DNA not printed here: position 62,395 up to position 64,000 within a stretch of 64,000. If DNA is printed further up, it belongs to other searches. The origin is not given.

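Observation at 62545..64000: Stand-alone FlhA/SctV cytoplasmic ring domain on a non-canonical two-helix anchor, with no type-III machinery nearby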

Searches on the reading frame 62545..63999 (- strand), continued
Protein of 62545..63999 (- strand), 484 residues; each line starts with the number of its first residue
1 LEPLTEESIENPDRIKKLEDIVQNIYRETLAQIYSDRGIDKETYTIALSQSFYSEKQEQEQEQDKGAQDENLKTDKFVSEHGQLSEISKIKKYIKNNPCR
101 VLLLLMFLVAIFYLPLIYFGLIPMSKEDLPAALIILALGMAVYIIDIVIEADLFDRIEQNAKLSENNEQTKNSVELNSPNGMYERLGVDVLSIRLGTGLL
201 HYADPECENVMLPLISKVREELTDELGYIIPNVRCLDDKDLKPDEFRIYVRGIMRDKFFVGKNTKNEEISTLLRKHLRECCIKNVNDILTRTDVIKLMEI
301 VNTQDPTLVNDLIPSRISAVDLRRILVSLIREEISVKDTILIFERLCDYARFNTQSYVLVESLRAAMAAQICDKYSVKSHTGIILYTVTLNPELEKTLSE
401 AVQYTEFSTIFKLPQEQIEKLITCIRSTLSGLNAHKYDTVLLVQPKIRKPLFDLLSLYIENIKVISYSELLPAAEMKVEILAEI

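Call 12: find_encoding_contigs(protein=P0040, flank=10000, max_places=4)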
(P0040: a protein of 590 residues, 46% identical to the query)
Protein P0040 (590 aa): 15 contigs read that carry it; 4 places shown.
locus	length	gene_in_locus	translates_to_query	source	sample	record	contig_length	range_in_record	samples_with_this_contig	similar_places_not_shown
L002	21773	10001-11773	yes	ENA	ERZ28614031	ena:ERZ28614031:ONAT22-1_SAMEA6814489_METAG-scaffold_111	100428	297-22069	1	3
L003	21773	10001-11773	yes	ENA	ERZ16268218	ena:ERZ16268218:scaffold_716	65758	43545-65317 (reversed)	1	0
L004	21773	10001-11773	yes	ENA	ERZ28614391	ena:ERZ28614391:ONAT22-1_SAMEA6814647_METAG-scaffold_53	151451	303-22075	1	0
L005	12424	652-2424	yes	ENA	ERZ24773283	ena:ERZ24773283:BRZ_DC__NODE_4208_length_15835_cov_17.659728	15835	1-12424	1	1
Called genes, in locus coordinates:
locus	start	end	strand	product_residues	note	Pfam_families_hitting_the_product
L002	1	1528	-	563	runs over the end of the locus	PF00343:Phosphorylase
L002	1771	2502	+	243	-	-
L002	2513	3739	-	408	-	PF01053:Cys_Met_Meta_PP (weak), PF06838:Met_gamma_lyase, PF00155:Aminotran_1_2 (faint)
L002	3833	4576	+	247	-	PF00092:VWA (weak)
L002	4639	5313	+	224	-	-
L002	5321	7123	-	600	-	PF07894:SACK1 (faint), PF11495:TrmB_EBD_N (faint), PF13091:PLDc_2, PF00614:PLDc (faint), PF13091:PLDc_2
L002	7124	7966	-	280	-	PF04794:YdjC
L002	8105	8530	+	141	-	-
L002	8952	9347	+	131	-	PF06397:Desulfoferrod_N, PF01880:Desulfoferrodox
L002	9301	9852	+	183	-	PF00210:Ferritin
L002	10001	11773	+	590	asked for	PF00771:FHIPEP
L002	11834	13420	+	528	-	PF00072:Response_reg, PF00989:PAS (faint), PF08448:PAS_4 (faint), PF13188:PAS_8 (weak), PF13426:PAS_9, PF00512:HisKA, PF02518:HATPase_c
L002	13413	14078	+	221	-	PF00072:Response_reg, PF00196:GerE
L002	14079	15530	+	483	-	-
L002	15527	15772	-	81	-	PF01541:GIY-YIG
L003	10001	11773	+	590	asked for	PF00771:FHIPEP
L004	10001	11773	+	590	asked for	PF00771:FHIPEP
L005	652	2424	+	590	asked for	PF00771:FHIPEP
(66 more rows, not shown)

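Call 15: search_protein_families(library=pfam, proteins=[P0001], max_evalue=0.1)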
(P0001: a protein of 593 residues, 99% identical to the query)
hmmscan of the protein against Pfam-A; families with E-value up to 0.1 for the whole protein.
P0001 (593 aa): 4 families
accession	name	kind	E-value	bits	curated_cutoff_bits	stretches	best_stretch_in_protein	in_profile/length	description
PF00771.25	FHIPEP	-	4.2e-51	174.7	29.1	2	377-581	452-654/657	FHIPEP family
PF20644.2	Rrn7_cyclin_N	-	0.0013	19.3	24.1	1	125-238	20-106/126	Rrn7/TAF1B, N-terminal cyclin domain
PF24362.2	DUF7518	-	0.048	14.8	27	0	110-184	16-90/104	Family of unknown function (DUF7518)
PF16015.10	Promethin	-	0.089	13.1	27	0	183-234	3-53/106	Promethin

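Call 17: find_related_loci(query=P0001, collection=genome_contigs, flank=6000)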
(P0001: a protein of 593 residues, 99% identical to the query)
Query P0001 (593 aa) in genome_contigs; peptide patterns used: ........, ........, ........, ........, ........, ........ (x = any residue, [..] = any of these).
431 stretches matched a pattern; 3 encode a relative of the query (tblastn E <= 1e-3); 2 distinct loci.
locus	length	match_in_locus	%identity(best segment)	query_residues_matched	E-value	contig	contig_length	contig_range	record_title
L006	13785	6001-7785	84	1-593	0e+0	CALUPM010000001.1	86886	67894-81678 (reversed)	MAG: Candidatus Gastranaerophilales bacterium isolate BRZ_KP__bin60 genome assembly, contig: BRZ_KP__NODE_348_length_868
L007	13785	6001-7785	84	1-593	0e+0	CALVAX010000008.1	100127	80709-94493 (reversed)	MAG: Candidatus Gastranaerophilales bacterium isolate BRZ_LP__bin52 genome assembly, contig: BRZ_LP__NODE_281_length_100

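Call 19: list_cluster_members(proteins=[P0017, P0029, P0031, P0040, P0028, P0065, P0073, P0093, P0096, P0108])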
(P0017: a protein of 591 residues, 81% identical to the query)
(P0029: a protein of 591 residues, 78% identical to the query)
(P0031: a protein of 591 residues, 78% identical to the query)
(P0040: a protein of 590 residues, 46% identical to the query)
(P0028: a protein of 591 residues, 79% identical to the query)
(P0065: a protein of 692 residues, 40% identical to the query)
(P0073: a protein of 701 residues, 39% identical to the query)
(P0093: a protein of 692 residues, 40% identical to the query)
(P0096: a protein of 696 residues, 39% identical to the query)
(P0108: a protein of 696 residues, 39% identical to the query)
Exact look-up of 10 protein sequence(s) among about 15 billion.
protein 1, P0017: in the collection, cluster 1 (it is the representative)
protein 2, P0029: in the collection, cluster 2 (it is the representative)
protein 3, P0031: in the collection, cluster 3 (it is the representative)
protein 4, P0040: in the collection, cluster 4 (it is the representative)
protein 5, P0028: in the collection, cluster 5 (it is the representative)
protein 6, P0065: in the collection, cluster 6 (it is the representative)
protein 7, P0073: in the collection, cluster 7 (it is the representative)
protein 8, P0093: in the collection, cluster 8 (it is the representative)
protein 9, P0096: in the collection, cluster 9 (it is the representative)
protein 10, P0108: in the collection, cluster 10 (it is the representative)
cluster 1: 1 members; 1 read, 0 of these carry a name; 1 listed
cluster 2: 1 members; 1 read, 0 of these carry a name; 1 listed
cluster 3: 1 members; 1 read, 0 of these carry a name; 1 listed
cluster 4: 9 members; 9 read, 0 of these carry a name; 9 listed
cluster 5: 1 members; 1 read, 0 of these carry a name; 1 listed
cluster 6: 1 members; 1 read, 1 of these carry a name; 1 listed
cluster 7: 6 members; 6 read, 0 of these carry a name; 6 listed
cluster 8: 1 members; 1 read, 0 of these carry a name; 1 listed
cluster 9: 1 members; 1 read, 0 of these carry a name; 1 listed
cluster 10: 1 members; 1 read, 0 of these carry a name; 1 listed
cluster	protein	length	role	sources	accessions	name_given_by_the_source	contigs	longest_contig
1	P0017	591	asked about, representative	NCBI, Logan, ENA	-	-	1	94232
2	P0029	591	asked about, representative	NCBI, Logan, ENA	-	-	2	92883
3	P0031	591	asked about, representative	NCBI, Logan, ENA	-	-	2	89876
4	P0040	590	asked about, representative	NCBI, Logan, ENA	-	-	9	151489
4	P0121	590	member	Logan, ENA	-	-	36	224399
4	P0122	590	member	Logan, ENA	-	-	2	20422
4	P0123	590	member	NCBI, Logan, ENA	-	-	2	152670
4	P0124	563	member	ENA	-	-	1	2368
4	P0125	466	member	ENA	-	-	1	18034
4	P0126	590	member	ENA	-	-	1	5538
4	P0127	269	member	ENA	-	-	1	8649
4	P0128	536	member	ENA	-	-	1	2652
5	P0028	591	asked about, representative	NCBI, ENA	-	-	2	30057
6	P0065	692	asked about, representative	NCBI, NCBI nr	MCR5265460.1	MAG: flagellar biosynthesis protein FlhA [Cyanobacteria bacterium RUI128] | flagellar biosynthesis protein FlhA [Cyanobacteria bacterium RUI128]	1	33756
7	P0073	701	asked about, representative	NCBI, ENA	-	-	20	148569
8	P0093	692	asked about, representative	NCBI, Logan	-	-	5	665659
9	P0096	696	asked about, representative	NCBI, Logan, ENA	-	-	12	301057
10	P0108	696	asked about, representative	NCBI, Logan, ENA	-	-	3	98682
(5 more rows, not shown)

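Call 28: find_encoding_contigs(protein=P0050, flank=10000, max_places=2)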
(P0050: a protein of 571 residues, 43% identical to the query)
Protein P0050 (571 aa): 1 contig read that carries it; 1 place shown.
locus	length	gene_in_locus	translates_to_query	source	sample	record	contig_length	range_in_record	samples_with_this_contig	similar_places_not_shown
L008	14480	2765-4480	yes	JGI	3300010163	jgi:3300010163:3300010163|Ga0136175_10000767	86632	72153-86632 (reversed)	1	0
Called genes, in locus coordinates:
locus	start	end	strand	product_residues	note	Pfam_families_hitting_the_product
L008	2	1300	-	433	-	?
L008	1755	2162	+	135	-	PF06397:Desulfoferrod_N, PF01880:Desulfoferrodox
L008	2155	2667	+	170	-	PF00210:Ferritin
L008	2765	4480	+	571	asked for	PF00771:FHIPEP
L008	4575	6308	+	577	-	PF02518:HATPase_c (faint), PF13589:HATPase_c_3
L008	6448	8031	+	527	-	PF00072:Response_reg, PF00989:PAS (faint), PF13188:PAS_8 (faint), PF13426:PAS_9 (weak), PF00512:HisKA, PF02518:HATPase_c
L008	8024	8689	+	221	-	PF00072:Response_reg, PF00196:GerE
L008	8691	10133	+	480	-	-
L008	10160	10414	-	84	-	PF01541:GIY-YIG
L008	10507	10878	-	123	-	-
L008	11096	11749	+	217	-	-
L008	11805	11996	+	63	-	-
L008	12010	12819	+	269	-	PF01145:Band_7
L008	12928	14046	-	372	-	PF02350:Epimerase_2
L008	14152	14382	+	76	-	PF00462:Glutaredoxin, PF13417:GST_N_3, PF13409:GST_N_2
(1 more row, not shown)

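Call 29: find_encoding_contigs(protein=P0049, flank=10000, max_places=2)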
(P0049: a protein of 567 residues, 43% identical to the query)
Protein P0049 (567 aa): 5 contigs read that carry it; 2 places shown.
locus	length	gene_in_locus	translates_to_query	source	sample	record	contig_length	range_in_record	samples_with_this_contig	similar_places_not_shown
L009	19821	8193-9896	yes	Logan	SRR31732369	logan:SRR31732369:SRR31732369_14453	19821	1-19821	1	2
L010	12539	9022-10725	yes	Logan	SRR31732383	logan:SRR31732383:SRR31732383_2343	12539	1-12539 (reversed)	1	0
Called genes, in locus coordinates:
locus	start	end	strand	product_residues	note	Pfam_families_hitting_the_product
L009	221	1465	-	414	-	PF01053:Cys_Met_Meta_PP (weak), PF06838:Met_gamma_lyase, PF00155:Aminotran_1_2 (weak)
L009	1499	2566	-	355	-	-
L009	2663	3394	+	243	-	PF00092:VWA, PF13519:VWA_2 (faint)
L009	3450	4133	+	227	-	-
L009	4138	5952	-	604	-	PF07894:SACK1 (faint), PF11495:TrmB_EBD_N (faint), PF13091:PLDc_2, PF00614:PLDc (faint), PF13091:PLDc_2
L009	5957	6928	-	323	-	PF04794:YdjC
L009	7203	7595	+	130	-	PF06397:Desulfoferrod_N, PF01880:Desulfoferrodox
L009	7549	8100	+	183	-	PF00210:Ferritin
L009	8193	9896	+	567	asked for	PF00771:FHIPEP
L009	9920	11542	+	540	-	PF00072:Response_reg, PF00989:PAS (weak), PF13188:PAS_8 (weak), PF13426:PAS_9 (weak), PF00512:HisKA, PF02518:HATPase_c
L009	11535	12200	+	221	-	PF00072:Response_reg, PF00196:GerE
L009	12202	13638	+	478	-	-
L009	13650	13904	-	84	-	PF01541:GIY-YIG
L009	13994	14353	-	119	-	-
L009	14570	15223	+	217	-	-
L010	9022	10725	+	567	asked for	PF00771:FHIPEP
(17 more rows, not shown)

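Call 30: find_encoding_contigs(protein=P0051, flank=10000, max_places=2)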
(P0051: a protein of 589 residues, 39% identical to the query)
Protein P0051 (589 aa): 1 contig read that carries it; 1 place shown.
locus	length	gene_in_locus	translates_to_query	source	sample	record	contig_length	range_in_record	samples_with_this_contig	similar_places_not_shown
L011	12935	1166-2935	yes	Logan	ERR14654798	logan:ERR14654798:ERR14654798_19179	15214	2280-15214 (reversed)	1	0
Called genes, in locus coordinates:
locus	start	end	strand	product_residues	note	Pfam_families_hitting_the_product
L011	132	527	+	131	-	PF06397:Desulfoferrod_N, PF01880:Desulfoferrodox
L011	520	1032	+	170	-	PF00210:Ferritin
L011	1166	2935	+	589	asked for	PF00771:FHIPEP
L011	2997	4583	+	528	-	PF00072:Response_reg, PF13426:PAS_9 (weak), PF00512:HisKA, PF02518:HATPase_c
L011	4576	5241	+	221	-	PF00072:Response_reg, PF08281:Sigma70_r4_2 (weak), PF00196:GerE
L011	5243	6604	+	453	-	-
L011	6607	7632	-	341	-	-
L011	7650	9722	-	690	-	PF05342:Peptidase_M26_N (weak), PF07581:Glug (faint)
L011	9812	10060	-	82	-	PF01541:GIY-YIG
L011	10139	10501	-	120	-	-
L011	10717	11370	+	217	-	-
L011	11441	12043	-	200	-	-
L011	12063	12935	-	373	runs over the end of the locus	PF02350:Epimerase_2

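Call 34: predict_structure(alignment_id=A2)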
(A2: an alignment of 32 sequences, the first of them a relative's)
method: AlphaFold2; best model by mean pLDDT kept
length: 593 residues; sequences in the alignment: 32
mean_pLDDT: 73.3   pTM: 0.47
mean pLDDT of the five models: 73.3, 73.1, 71.6, 70.7, 69.1
residues with pLDDT >= 90: 29; 70-90: 391; 50-70: 104; < 50: 69
segments of 3 or more residues with pLDDT < 50: 1-3, 18-27, 163-193, 273-297
pLDDT, mean of each block of 10 residues (from residue 1): 54 54 51 78 84 79 84 85 86 92 88 79 84 90 82 78 44 33 28 58 73 74 66 65 76 78 69 41 33 45 80 69 81 75 77 84 84 78 88 83 68 59 62 83 74 65 73 80 80 88 89 76 88 87 81 88 84 84 78 87
secondary structure, 60 per line:
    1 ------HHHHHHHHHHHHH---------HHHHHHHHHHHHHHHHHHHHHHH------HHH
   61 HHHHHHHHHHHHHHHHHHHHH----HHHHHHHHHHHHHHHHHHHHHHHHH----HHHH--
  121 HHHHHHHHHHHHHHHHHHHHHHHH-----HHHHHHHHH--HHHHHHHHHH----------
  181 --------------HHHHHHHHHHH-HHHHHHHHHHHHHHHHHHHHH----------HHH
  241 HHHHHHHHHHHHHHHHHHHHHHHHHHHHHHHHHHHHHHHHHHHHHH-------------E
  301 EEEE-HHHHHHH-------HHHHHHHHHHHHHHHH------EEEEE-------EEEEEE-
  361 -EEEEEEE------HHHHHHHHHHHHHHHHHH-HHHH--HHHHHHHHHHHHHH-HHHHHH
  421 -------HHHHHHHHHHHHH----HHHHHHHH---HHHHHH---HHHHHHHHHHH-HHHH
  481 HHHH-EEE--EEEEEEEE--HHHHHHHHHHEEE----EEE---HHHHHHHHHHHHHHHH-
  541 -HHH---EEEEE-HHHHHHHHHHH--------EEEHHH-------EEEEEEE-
elements in order: H7-19 H29-51 H58-81 H86-110 H115-118 H121-144 H150-158 H161-170 H195-205 H207-227 H238-286 E300-304 H306-312 H320-335 E342-346 E354-359 E362-368 H375-392 H394-397 H400-413 H415-420 H428-440 H445-452 H456-461 H465-475 H477-484 E486-488 E491-498 H501-510 E511-513 E518-520 H524-539 E548-552 H554-564 E573-575 E586-592

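Call 42: fold_search(model_id=the predicted structure, library=pdb)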
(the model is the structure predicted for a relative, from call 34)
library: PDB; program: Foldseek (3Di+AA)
matches with E <= 10: 151; with E <= 0.001: 61
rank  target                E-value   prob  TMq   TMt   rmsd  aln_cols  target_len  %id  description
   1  3mix                  1.4e-17  1.00  0.43  0.78   3.2       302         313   26  Crystal structure of the cytosolic domain of B. subtilis FlhA (released 2010-06-23)
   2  6ch1                  2.9e-15  1.00  0.42  0.72   4.7       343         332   20  Crystal structure of the cytoplasmic domain of FlhA in monomeric form (released 2018-05-16)
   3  6ch2_A                7.8e-15  1.00  0.42  0.72   4.6       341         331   20  Crystal structure of the cytoplasmic domain of FlhA and FliT-FliD complex (released 2018-05-16)
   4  6ch2_C                9.1e-15  1.00  0.43  0.76   3.8       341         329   20  Crystal structure of the cytoplasmic domain of FlhA and FliT-FliD complex (released 2018-05-16)
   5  4a5p_C                1.0e-14  1.00  0.41  0.78   3.8       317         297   20  Structure of the Shigella flexneri MxiA protein (released 2012-11-14)
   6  4a5p_A                1.1e-14  1.00  0.42  0.80   3.8       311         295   22  Structure of the Shigella flexneri MxiA protein (released 2012-11-14)
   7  6ai1_A                1.3e-14  1.00  0.42  0.70   4.1       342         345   20  Structure of the 328-692 fragment of FlhA (D456V) (released 2019-03-20)
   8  3myd                  1.4e-14  1.00  0.41  0.66   5.1       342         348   22  Structure of the Cytoplasmic domain of FlhA from Helicobacter pylori (released 2010-05-26)
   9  2x49                  1.5e-14  1.00  0.40  0.67   5.2       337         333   20  Crystal structure of the C-terminal domain of InvA (released 2010-03-31)
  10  6ai2_A                3.1e-14  1.00  0.43  0.70   4.0       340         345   20  Structure of the 328-692 fragment of FlhA (F459A) (released 2019-03-20)
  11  6ai0_B                4.2e-14  1.00  0.41  0.69   4.9       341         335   19  Structure of the 328-692 fragment of FlhA (orthorhombic form) (released 2019-03-20)
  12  7ctn_A                5.4e-14  1.00  0.41  0.68   4.8       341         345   20  Structure of the 328-692 fragment of FlhA (E351A/D356A) (released 2021-04-28)
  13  4a5p_B                6.3e-14  1.00  0.41  0.77   3.9       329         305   19  Structure of the Shigella flexneri MxiA protein (released 2012-11-14)
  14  6ai0_A                6.9e-14  1.00  0.41  0.69   5.0       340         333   19  Structure of the 328-692 fragment of FlhA (orthorhombic form) (released 2019-03-20)
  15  7ctn_B                8.5e-14  1.00  0.43  0.72   4.1       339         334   20  Structure of the 328-692 fragment of FlhA (E351A/D356A) (released 2021-04-28)
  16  6ch3_A                9.4e-14  1.00  0.42  0.74   4.0       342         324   20  Crystal structure of the cytoplasmic domain of FlhA and FliS-FliC complex (released 2018-05-16)
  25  7qij_FA               4.6e-13  1.00  0.41  0.69   4.5       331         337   18  Complex of the Yersinia enterocolitica Type III secretion export gate YscV with substrate:chaperone complex YscX:YscY (released 2022-06-01)
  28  7qij_NA               9.7e-13  1.00  0.41  0.70   3.8       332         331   18  Complex of the Yersinia enterocolitica Type III secretion export gate YscV with substrate:chaperone complex YscX:YscY (released 2022-06-01)
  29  7qij_IA               1.1e-12  1.00  0.41  0.69   4.1       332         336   18  Complex of the Yersinia enterocolitica Type III secretion export gate YscV with substrate:chaperone complex YscX:YscY (released 2022-06-01)
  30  7qij_DA               1.1e-12  1.00  0.40  0.70   4.3       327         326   19  Complex of the Yersinia enterocolitica Type III secretion export gate YscV with substrate:chaperone complex YscX:YscY (released 2022-06-01)
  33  7qij_HA               1.4e-12  1.00  0.41  0.69   4.4       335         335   17  Complex of the Yersinia enterocolitica Type III secretion export gate YscV with substrate:chaperone complex YscX:YscY (released 2022-06-01)
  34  7qij_JA               1.6e-12  1.00  0.41  0.70   4.2       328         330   19  Complex of the Yersinia enterocolitica Type III secretion export gate YscV with substrate:chaperone complex YscX:YscY (released 2022-06-01)
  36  7qij_GA               2.0e-12  1.00  0.41  0.69   4.4       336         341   17  Complex of the Yersinia enterocolitica Type III secretion export gate YscV with substrate:chaperone complex YscX:YscY (released 2022-06-01)
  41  7qij_EA               3.9e-12  1.00  0.41  0.71   4.0       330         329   18  Complex of the Yersinia enterocolitica Type III secretion export gate YscV with substrate:chaperone complex YscX:YscY (released 2022-06-01)
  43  7qij_LA               4.3e-12  1.00  0.41  0.69   4.3       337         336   18  Complex of the Yersinia enterocolitica Type III secretion export gate YscV with substrate:chaperone complex YscX:YscY (released 2022-06-01)
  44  7qij_BA               4.5e-12  1.00  0.42  0.71   4.2       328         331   18  Complex of the Yersinia enterocolitica Type III secretion export gate YscV with substrate:chaperone complex YscX:YscY (released 2022-06-01)
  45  7qij_RA               5.2e-12  1.00  0.42  0.69   6.7       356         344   17  Complex of the Yersinia enterocolitica Type III secretion export gate YscV with substrate:chaperone complex YscX:YscY (released 2022-06-01)
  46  7qij_CA               5.5e-12  1.00  0.40  0.66   4.4       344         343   18  Complex of the Yersinia enterocolitica Type III secretion export gate YscV with substrate:chaperone complex YscX:YscY (released 2022-06-01)
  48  7qij_MA               6.7e-12  1.00  0.40  0.70   3.9       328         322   18  Complex of the Yersinia enterocolitica Type III secretion export gate YscV with substrate:chaperone complex YscX:YscY (released 2022-06-01)
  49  7qij_OA               8.6e-12  1.00  0.41  0.70   4.4       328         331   18  Complex of the Yersinia enterocolitica Type III secretion export gate YscV with substrate:chaperone complex YscX:YscY (released 2022-06-01)
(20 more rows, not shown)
